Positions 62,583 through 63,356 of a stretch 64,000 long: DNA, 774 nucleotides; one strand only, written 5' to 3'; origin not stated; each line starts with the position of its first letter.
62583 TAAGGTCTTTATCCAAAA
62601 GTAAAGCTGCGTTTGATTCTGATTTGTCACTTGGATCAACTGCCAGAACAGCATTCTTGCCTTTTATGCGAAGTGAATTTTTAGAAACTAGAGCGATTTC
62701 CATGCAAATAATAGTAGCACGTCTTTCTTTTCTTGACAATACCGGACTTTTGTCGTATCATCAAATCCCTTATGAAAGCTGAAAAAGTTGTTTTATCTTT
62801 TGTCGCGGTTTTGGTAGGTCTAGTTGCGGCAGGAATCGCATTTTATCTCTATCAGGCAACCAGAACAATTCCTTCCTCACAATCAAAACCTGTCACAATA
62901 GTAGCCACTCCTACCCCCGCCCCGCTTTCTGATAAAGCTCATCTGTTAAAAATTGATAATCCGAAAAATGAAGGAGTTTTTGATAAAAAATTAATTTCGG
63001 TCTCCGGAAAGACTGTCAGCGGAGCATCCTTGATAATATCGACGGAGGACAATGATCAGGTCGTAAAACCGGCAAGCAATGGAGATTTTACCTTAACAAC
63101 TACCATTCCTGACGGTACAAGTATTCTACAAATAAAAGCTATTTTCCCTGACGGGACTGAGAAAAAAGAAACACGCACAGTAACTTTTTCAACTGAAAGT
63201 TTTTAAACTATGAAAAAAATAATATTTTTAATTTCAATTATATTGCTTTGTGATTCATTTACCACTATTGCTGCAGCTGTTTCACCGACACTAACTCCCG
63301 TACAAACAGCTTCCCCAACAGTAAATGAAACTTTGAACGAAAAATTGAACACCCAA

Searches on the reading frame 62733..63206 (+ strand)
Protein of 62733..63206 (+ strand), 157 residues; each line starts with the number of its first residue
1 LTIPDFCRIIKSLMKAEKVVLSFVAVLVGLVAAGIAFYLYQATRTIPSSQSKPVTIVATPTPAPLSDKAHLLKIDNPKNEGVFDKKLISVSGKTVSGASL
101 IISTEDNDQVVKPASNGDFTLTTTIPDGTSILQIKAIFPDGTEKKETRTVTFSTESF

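Call 29: search_protein_families(library=pfam, proteins=[window:62733-63206:+], max_evalue=0.01)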
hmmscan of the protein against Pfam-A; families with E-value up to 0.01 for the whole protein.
window:62733-63206:+ (157 aa): 1 family
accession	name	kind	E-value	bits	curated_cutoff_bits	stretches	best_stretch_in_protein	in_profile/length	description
PF09136.16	Glucodextran_B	-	0.0011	19.3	27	1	72-152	3-81/83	Glucodextranase, domain B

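Call 30: search_protein_families(library=ncbifam, proteins=[window:62733-63206:+], max_evalue=0.01)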
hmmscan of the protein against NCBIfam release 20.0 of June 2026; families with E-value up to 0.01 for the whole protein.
window:62733-63206:+ (157 aa): 0 families
